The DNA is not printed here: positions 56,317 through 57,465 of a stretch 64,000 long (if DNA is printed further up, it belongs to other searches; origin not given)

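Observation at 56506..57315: ParB/sulfiredoxin-fold gene between cysO and cysM, a candidate free serine kinase supplying O-phosphoserine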

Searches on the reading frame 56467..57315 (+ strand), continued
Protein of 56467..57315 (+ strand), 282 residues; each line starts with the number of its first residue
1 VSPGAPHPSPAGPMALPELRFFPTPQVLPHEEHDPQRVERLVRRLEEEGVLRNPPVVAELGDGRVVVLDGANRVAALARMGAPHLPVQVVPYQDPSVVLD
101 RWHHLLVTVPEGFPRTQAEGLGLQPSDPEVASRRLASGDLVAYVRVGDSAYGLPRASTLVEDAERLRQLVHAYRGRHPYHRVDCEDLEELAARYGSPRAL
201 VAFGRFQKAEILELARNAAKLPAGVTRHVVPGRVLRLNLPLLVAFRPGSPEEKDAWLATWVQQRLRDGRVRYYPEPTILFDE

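Call 46: search_solved_structures(query=A1, max_evalue=1, show_alignments=5)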
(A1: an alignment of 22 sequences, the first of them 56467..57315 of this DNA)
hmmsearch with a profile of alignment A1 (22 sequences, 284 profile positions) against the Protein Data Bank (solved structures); distinct sequences matched with E-value up to 1: 9.
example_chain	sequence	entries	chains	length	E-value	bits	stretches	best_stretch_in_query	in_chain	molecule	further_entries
5uje_A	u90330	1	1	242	3.3e-29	105.2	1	20-259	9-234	SbnI protein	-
6nr6_A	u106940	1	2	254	2.8e-27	98.8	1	20-282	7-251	Bifunctional transcriptional regulator/O-phospho-L-serine synthase SbnI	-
5ujd_A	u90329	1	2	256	4.2e-27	98.3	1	19-282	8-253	Siderophore biosynthesis protein SbnI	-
1vk1_A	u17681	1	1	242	2.4e-13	53.2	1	23-244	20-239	Conserved hypothetical protein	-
5x0b_A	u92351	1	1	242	3.6e-13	52.5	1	22-244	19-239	Free serine kinase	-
5x0j_A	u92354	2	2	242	3.2e-12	49.4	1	23-244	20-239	Free serine kinase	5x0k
5x0e_A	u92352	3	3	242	5.5e-12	48.7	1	23-244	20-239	Free serine kinase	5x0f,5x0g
1y63_A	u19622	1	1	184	0.022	17.1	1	90-171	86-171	Lmaj004144AAA protein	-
7nfu_A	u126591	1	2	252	0.032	16.6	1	15-98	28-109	Nucleoid occlusion protein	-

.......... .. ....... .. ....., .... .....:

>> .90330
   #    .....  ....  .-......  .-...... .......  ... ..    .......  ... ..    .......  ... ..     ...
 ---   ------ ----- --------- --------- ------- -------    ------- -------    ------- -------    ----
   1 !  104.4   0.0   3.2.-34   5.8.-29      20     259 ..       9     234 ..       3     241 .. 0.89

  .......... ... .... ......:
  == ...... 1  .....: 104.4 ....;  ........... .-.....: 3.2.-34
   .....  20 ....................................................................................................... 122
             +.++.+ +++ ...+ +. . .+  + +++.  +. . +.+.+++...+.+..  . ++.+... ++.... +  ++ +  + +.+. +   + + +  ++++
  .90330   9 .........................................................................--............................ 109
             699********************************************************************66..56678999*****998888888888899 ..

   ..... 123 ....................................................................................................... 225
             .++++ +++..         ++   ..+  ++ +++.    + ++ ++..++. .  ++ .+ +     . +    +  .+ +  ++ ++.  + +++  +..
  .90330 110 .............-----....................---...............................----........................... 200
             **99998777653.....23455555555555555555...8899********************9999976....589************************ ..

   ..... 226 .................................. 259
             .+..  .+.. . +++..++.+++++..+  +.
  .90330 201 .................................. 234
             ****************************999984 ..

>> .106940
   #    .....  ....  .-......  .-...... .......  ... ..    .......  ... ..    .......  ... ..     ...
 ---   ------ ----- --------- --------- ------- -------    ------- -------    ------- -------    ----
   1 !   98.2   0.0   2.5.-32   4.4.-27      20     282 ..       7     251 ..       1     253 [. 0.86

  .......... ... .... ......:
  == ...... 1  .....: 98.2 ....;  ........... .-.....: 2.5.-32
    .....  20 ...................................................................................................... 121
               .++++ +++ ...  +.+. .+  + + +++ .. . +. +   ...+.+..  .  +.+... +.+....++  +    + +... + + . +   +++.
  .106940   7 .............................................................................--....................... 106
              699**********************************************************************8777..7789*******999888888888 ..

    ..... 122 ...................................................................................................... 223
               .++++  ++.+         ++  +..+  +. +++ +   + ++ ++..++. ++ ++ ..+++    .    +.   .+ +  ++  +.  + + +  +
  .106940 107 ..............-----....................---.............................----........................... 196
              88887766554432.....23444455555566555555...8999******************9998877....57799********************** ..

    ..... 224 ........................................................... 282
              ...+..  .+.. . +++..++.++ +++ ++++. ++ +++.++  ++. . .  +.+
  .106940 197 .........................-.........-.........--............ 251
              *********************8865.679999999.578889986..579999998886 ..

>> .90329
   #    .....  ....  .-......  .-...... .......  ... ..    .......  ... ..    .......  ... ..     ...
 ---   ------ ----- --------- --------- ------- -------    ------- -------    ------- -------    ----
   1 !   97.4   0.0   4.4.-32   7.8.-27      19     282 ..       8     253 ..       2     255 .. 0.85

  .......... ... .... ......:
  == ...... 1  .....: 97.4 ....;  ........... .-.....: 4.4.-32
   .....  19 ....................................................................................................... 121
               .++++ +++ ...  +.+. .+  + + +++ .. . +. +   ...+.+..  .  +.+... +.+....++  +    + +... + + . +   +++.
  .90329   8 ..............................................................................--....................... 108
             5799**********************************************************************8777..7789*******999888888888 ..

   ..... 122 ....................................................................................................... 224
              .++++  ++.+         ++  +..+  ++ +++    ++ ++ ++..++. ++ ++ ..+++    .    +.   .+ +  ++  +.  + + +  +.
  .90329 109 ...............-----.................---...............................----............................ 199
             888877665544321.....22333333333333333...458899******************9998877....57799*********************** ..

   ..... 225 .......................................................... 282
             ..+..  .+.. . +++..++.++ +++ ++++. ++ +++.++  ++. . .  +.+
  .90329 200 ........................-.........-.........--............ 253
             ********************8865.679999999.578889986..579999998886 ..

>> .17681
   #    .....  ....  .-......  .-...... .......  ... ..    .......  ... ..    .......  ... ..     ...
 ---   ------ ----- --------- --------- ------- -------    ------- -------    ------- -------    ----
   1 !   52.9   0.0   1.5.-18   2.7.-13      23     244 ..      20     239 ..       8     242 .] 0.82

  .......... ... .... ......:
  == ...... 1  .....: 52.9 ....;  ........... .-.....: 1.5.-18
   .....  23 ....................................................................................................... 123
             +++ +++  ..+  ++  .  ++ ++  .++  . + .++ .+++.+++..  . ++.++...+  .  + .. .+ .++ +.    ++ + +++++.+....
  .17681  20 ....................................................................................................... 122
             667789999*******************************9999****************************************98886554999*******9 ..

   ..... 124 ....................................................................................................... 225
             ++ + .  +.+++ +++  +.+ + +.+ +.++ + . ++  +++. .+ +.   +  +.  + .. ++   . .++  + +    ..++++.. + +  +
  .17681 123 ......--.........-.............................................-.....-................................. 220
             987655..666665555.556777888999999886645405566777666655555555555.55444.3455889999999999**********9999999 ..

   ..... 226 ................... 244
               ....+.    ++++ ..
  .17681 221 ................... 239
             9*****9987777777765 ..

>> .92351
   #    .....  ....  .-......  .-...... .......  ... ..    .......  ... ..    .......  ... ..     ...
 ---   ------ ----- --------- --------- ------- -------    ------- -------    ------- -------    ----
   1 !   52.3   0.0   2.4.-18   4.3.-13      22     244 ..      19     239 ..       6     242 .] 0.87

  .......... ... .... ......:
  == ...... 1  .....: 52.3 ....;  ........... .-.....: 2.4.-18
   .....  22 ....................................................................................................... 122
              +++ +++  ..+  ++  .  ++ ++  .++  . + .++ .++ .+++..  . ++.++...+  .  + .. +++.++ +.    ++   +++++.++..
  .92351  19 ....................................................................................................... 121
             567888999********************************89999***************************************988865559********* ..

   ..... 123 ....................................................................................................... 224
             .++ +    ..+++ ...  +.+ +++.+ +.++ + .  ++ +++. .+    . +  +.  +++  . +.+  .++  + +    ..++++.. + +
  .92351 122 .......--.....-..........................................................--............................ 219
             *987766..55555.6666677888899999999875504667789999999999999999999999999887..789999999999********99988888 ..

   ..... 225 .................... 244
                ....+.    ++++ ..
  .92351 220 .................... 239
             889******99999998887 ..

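Call 48: find_encoding_contigs(protein=P0001, flank=10000, max_places=2)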
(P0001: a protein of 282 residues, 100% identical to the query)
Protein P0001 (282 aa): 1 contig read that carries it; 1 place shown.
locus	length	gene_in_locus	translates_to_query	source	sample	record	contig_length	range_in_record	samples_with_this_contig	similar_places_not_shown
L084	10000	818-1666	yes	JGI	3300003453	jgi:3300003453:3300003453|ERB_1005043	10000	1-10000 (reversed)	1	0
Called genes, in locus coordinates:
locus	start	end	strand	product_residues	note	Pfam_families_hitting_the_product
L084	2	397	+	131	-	?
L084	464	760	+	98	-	PF02597:ThiS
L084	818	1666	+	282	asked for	-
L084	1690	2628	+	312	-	PF00291:PALP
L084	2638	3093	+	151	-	PF01398:JAB (weak), PF14464:Prok-JAB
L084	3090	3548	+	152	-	PF02082:Rrf2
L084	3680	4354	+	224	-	PF04542:Sigma70_r2, PF22029:PhyR_sigma2 (weak), PF08281:Sigma70_r4_2, PF04545:Sigma70_r4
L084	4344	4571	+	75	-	PF13490:zf-HC2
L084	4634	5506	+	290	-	PF02541:Ppx-GppA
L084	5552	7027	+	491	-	PF25881:HH_YBHG, PF25954:Beta-barrel_RND_2, PF25975:CzcB_C (weak), PF25989:YknX_C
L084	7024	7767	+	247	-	PF02463:SMC_N (faint), PF00005:ABC_tran, PF13304:AAA_21 (faint)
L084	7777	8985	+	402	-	PF12704:MacB_PCD, PF02687:FtsX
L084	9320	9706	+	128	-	PF00072:Response_reg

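Call 64: search_protein_representatives(alignment_id=A1)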
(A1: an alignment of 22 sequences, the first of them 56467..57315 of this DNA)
Query: 22 sequences, 284 profile positions. Proteins with E-value up to 0.001 (for the whole library): 1934; up to 1e-10: 1203; up to 1e-30: 444. The best 150 are listed.
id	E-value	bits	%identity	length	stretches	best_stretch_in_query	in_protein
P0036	2.0e-118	411.1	-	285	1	7-284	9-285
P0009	1.6e-113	395.0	-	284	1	4-284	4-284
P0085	3.7e-98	344.6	-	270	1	16-284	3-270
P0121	3.0e-96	338.3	-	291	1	8-284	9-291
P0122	6.7e-95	333.9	-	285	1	17-284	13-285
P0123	1.1e-94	333.2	-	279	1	12-284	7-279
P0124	1.2e-93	329.8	-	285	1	15-284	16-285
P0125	1.5e-92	326.2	-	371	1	13-284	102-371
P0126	2.4e-92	325.5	-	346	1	12-284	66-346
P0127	4.9e-91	321.2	-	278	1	14-284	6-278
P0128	6.5e-91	320.8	-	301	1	7-284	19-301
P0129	3.1e-89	315.3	-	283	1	9-284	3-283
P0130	2.2e-88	312.6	-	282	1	15-284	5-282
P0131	3.3e-88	311.9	-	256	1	30-284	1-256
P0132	4.9e-86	304.8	-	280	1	15-284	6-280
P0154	4.2e-78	278.8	-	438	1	15-283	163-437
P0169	4.7e-75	268.8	-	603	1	20-284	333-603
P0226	2.8e-65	236.7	-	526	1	14-284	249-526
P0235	4.2e-64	232.9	-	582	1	20-284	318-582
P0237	6.7e-64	232.2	-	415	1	20-283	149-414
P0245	3.2e-63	230.0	-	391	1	20-284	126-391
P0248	7.1e-63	228.8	-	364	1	20-284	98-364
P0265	1.9e-61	224.1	-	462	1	7-284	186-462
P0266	2.0e-61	224.1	-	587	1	9-283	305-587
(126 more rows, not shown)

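Call 65: search_protein_families(library=pfam, proteins=[P0169, P0235, P0266, P0226, P0265, P0154, P0237, P0245, P0125, P0248], max_evalue=0.001)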
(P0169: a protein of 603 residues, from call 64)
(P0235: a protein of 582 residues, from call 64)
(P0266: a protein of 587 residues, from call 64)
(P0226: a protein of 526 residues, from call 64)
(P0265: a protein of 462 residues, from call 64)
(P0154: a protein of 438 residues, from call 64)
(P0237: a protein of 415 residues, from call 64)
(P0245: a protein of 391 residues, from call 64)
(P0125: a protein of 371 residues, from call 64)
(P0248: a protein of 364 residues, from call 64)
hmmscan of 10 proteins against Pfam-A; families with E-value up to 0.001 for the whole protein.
P0169 (603 aa): 2 families
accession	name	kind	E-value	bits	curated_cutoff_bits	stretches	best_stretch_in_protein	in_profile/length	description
PF02826.25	2-Hacid_dh_C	-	3.2e-60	203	25.1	1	107-280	1-177/178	D-isomer specific 2-hydroxyacid dehydrogenase, NAD binding domain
PF00389.36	2-Hacid_dh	-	1.1e-33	116.2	24.6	1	6-310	1-131/134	D-isomer specific 2-hydroxyacid dehydrogenase, catalytic domain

P0235 (582 aa): 2 families
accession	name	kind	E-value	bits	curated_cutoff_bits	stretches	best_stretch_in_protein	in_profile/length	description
PF02826.25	2-Hacid_dh_C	-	3e-23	82.6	25.1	1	118-283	2-175/178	D-isomer specific 2-hydroxyacid dehydrogenase, NAD binding domain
PF00389.36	2-Hacid_dh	-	3.6e-21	75.7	24.6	1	15-314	1-130/134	D-isomer specific 2-hydroxyacid dehydrogenase, catalytic domain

P0266 (587 aa): 4 families
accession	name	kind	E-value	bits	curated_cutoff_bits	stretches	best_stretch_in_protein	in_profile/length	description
PF02826.25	2-Hacid_dh_C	-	5.9e-56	189.1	25.1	1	107-280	1-178/178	D-isomer specific 2-hydroxyacid dehydrogenase, NAD binding domain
PF00389.36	2-Hacid_dh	-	1.2e-31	109.6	24.6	1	4-300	1-122/134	D-isomer specific 2-hydroxyacid dehydrogenase, catalytic domain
PF03446.21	NAD_binding_2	-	2.9e-07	31.1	21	1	144-249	2-112/161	NAD binding domain of 6-phosphogluconate dehydrogenase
PF00670.27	AdoHcyase_NAD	-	1.4e-05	25.7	27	1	139-247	21-124/162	S-adenosyl-L-homocysteine hydrolase, NAD binding domain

P0226 (526 aa): 0 families

P0265 (462 aa): 0 families

P0154 (438 aa): 1 family
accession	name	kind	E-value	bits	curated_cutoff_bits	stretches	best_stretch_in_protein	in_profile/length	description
PF14464.11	Prok-JAB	-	4.9e-23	81.6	25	1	30-132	3-104/114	Prokaryotic homologs of the JAB domain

P0237 (415 aa): 1 family
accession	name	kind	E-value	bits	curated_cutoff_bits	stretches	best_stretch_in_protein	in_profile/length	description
PF02826.25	2-Hacid_dh_C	-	4.6e-38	130.8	25.1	1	7-115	68-178/178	D-isomer specific 2-hydroxyacid dehydrogenase, NAD binding domain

P0245 (391 aa): 1 family
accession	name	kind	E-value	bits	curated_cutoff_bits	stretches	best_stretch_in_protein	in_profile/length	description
PF00389.36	2-Hacid_dh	-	3.7e-05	23.9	24.6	1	10-78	1-70/134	D-isomer specific 2-hydroxyacid dehydrogenase, catalytic domain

P0125 (371 aa): 1 family
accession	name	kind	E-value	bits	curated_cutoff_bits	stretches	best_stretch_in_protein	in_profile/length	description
PF02597.26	ThiS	-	3.4e-12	47.2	22.5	1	6-90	3-76/76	ThiS family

P0248 (364 aa): 1 family
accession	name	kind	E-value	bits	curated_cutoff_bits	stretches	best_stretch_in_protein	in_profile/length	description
PF02826.25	2-Hacid_dh_C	-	1.1e-06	28.6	25.1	1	2-44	109-151/178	D-isomer specific 2-hydroxyacid dehydrogenase, NAD binding domain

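Call 66: search_protein_families(library=ncbifam, proteins=[P0169, P0266, P0235], max_evalue=1e-20)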
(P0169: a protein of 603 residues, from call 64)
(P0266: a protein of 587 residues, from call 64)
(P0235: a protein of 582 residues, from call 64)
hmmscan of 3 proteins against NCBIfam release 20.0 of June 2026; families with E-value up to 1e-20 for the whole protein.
P0169 (603 aa): 19 families
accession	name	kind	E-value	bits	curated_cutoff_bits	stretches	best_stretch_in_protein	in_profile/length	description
TIGR01327.1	PGDH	equivalog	5.6e-114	381.8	454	1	5-309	1-307/525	phosphoglycerate dehydrogenase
NF009714.1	PRK13243.1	equivalog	8.3e-73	245.6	455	1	5-309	4-319/332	glyoxylate reductase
NF008759.0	PRK11790.1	equivalog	2.2e-68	230.8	404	1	5-307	13-321/410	phosphoglycerate dehydrogenase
NF005069.0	PRK06487.1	equivalog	1.4e-59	201.7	448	1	15-300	22-308/320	2-hydroxyacid dehydrogenase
NF011938.0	PRK15409.1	equivalog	4e-57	193.7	492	1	10-305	9-311/324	glyoxylate/hydroxypyruvate reductase GhrB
NF006263.0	PRK08410.1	equivalog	2.5e-44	151.9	389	1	8-293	7-297/311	D-2-hydroxyacid dehydrogenase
NF005750.0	PRK07574.1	equivalog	9.8e-42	143.4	329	1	55-292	104-346/386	NAD-dependent formate dehydrogenase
NF041369.1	Dhydh_Halo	equivalog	6.2e-41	140.6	400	1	51-292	41-284/305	D-2-hydroxyacid dehydrogenase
NF005387.0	PRK06932.1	equivalog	1.4e-39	136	492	1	46-280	46-287/314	2-hydroxyacid dehydrogenase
NF000492.1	vanH_gen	exception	4.5e-37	127.8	540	1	48-258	47-252/312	D-lactate dehydrogenase VanH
NF001309.0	PRK00257.1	equivalog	2.5e-33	115.6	434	1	38-279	32-254/379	4-phosphoerythronate dehydrogenase PdxB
NF005027.0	PRK06436.1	equivalog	7.2e-32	110.7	261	1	53-296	37-272/303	2-hydroxyacid dehydrogenase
NF006374.0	PRK08605.1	subfamily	1.9e-30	106.1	356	1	22-262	24-267/332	D-lactate dehydrogenase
NF000112.1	vanH-Amyco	exception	5.4e-30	104.8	625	1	51-258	79-281/348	VanH-AOV family D-lactate dehydrogenase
NF000004.1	vanH-D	exception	4e-29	101.8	550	1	67-259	74-259/323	D-lactate dehydrogenase VanH-D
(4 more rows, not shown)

P0266 (587 aa): 20 families
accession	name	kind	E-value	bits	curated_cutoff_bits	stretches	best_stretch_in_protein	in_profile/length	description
TIGR01327.1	PGDH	equivalog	1.6e-106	357.2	454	1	4-330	2-328/525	phosphoglycerate dehydrogenase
NF008759.0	PRK11790.1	equivalog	3.5e-71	240.1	404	1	17-316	26-330/410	phosphoglycerate dehydrogenase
NF009714.1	PRK13243.1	equivalog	6e-66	223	455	1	36-290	38-301/332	glyoxylate reductase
NF005069.0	PRK06487.1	equivalog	1.2e-57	195.4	448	1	47-303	51-311/320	2-hydroxyacid dehydrogenase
NF006263.0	PRK08410.1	equivalog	6.5e-55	186.7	389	1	28-306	28-310/311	D-2-hydroxyacid dehydrogenase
NF005387.0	PRK06932.1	equivalog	2.3e-46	158.2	492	1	26-283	28-291/314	2-hydroxyacid dehydrogenase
NF001309.0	PRK00257.1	equivalog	1.5e-45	155.9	434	1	25-317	21-293/379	4-phosphoerythronate dehydrogenase PdxB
NF011938.0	PRK15409.1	equivalog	1.8e-45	155.4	492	1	33-286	35-293/324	glyoxylate/hydroxypyruvate reductase GhrB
NF005750.0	PRK07574.1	equivalog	2.1e-41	142.3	329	1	55-292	104-347/386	NAD-dependent formate dehydrogenase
NF005027.0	PRK06436.1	equivalog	1.5e-37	129.4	261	1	56-283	40-260/303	2-hydroxyacid dehydrogenase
NF000492.1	vanH_gen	exception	1.1e-35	123.2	540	1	47-263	46-258/312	D-lactate dehydrogenase VanH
NF000371.1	vanH_Agroup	exception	1e-32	113.6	700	1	64-302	70-315/322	VanH-A/VanH-Pt family D-lactate dehydrogenase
NF041369.1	Dhydh_Halo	equivalog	1.3e-31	110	400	1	73-301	63-293/305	D-2-hydroxyacid dehydrogenase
NF000004.1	vanH-D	exception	3.4e-30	105.3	550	1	64-259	71-260/323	D-lactate dehydrogenase VanH-D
NF006374.0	PRK08605.1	subfamily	5e-29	101.4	356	1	35-261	37-267/332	D-lactate dehydrogenase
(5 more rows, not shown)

P0235 (582 aa): 5 families
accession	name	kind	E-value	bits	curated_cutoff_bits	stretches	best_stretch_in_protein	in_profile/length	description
TIGR01327.1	PGDH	equivalog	1.3e-47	162.8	454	1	14-316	1-309/525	phosphoglycerate dehydrogenase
NF005069.0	PRK06487.1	equivalog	1.8e-33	115.9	448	1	42-306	37-309/320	2-hydroxyacid dehydrogenase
NF009714.1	PRK13243.1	equivalog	8.9e-31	107.4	455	1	13-324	3-329/332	glyoxylate reductase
NF008759.0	PRK11790.1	equivalog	1.2e-30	106.5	404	1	14-306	13-315/410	phosphoglycerate dehydrogenase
NF033589.0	staphy_B_SbnI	equivalog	4.5e-27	95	350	1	318-581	7-253/254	bifunctional transcriptional regulator/O-phospho-L-serine synthase SbnI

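Call 67: find_encoding_contigs(protein=P0169, flank=6000, max_places=3)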
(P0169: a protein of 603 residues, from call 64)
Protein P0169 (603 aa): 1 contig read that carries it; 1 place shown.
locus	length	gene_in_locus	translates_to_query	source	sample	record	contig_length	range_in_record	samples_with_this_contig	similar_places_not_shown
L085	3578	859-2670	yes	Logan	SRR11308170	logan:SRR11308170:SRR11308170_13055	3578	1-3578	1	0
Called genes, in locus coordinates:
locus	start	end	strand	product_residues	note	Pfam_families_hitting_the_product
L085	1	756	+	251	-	?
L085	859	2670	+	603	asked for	PF00389:2-Hacid_dh, PF02826:2-Hacid_dh_C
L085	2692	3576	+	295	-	?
